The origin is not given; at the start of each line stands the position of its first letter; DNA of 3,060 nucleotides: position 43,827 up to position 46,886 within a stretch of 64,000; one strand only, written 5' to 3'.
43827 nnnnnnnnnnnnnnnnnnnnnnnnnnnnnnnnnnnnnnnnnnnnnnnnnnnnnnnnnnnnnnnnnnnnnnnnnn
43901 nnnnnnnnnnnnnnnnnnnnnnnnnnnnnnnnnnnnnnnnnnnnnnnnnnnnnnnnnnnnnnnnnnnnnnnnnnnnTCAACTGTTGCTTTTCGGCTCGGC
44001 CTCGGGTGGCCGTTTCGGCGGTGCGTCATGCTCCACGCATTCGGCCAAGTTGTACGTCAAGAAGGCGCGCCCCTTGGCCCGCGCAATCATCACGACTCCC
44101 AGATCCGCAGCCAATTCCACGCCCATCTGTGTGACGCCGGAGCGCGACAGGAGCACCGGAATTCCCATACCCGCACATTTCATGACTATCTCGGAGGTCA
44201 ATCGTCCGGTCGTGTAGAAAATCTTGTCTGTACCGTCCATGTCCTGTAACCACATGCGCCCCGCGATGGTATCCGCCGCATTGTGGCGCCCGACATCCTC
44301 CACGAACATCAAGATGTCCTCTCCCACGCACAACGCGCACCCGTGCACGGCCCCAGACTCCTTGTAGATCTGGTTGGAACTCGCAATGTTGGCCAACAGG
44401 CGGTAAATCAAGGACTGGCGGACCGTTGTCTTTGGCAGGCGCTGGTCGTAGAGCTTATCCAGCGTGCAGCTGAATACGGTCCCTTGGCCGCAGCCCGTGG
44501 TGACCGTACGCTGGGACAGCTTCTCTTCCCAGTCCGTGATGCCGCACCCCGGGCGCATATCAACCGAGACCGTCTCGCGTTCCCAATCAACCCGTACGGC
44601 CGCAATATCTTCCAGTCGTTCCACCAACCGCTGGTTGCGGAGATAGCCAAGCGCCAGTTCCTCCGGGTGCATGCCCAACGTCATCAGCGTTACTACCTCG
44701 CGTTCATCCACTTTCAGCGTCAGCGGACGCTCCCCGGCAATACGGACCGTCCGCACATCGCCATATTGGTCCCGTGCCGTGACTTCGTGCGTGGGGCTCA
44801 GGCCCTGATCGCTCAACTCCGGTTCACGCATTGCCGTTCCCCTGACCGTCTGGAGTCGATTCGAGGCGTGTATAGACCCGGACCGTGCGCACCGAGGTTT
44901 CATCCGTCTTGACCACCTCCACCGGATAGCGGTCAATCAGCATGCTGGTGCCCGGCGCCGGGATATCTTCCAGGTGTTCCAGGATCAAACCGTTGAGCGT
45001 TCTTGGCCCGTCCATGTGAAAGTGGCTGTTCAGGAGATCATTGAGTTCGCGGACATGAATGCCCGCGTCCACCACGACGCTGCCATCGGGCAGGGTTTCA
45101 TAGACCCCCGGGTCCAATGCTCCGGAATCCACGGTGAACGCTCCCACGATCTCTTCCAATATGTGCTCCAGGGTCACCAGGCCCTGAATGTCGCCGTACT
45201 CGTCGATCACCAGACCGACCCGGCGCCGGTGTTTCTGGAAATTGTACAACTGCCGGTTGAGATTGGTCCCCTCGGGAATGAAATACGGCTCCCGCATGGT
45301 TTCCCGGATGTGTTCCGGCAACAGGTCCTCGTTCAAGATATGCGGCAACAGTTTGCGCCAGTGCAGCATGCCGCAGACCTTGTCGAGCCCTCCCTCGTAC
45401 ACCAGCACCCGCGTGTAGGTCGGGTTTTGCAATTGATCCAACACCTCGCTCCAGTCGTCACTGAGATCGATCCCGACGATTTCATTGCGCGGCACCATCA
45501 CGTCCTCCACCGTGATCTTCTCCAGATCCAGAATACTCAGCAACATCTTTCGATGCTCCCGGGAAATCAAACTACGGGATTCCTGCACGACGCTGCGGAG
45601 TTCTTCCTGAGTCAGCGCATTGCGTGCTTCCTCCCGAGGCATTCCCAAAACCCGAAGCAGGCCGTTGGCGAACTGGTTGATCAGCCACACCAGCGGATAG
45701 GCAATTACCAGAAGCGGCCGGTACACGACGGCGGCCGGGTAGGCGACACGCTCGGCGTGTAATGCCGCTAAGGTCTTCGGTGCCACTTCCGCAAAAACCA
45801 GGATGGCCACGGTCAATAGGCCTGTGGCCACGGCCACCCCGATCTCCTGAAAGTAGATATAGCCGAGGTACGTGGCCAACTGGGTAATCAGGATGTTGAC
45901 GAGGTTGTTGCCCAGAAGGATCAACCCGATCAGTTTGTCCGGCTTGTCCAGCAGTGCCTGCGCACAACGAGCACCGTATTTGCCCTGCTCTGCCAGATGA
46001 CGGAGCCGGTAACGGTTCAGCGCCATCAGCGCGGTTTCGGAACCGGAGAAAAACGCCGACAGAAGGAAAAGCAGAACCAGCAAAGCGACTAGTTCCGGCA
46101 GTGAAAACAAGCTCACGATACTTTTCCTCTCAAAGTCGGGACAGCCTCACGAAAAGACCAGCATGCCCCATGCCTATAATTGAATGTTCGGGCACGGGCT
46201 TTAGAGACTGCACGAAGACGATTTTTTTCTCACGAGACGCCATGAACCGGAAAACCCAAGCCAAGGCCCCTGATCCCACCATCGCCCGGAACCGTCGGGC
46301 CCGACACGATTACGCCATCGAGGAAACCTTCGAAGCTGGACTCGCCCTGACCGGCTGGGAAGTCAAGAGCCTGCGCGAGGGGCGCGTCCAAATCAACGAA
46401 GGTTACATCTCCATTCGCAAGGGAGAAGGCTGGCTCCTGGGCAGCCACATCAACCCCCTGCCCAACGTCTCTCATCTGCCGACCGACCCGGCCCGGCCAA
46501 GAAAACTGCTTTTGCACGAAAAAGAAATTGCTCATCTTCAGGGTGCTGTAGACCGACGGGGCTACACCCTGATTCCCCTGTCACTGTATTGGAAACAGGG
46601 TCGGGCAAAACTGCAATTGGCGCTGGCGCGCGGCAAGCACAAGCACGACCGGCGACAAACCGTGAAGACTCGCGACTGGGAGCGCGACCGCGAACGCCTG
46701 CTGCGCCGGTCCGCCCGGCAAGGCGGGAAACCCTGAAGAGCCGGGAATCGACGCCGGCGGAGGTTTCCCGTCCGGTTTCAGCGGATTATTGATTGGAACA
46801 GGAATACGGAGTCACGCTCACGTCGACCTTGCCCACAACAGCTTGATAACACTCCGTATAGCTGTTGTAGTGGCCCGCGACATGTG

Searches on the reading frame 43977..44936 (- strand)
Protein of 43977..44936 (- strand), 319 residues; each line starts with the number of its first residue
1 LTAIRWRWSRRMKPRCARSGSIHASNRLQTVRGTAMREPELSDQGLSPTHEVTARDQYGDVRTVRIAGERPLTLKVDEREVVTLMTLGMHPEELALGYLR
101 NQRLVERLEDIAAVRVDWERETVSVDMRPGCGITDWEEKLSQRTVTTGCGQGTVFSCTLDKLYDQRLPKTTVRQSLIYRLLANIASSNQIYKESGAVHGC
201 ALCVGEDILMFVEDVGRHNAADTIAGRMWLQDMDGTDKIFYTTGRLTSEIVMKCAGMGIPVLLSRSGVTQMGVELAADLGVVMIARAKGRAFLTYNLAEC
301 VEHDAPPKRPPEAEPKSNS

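Call 35: search_protein_families(library=pfam, proteins=[window:43977-44936:-], max_evalue=0.00001)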
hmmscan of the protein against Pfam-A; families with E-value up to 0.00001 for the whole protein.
window:43977-44936:- (319 aa): 1 family
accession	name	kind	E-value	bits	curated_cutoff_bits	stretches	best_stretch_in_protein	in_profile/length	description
PF02634.21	FdhD-NarQ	-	9.6e-71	238.7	27.2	1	68-299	2-234/237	FdhD/NarQ family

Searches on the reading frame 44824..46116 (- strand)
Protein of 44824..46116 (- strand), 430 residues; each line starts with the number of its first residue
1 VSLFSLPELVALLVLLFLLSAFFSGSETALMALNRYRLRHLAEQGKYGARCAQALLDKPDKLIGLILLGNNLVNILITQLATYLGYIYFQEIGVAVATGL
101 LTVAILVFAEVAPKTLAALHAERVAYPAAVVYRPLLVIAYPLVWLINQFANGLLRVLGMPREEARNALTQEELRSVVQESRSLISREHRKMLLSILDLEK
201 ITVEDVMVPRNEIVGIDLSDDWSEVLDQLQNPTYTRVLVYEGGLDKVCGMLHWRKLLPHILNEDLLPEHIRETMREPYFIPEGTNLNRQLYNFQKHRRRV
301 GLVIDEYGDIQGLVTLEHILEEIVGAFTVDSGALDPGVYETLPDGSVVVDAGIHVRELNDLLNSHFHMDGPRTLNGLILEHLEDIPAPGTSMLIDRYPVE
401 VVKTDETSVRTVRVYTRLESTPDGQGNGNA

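Call 35: search_protein_families(library=pfam, proteins=[window:44824-46116:-], max_evalue=0.00001)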
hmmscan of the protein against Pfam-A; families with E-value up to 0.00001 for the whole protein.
window:44824-46116:- (430 aa): 3 families
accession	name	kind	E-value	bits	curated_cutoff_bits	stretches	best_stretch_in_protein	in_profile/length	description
PF01595.25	CNNM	-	2.5e-52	177.6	28.4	1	12-182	2-173/181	Cyclin M transmembrane N-terminal domain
PF03471.22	CorC_HlyC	-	2.7e-15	56.6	27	1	342-415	3-78/81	Transporter associated domain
PF00571.33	CBS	-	1e-11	45.4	24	0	274-324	5-56/57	CBS domain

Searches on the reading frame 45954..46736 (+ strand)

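Call 35: search_protein_families(library=pfam, proteins=[window:45954-46736:+], max_evalue=0.00001)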
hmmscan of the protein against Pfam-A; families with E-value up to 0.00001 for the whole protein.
window:45954-46736:+ (260 aa): 1 family
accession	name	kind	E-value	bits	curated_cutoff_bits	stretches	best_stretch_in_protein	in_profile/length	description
PF01668.23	SmpB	-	6.2e-57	192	27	1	110-251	1-142/143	SmpB protein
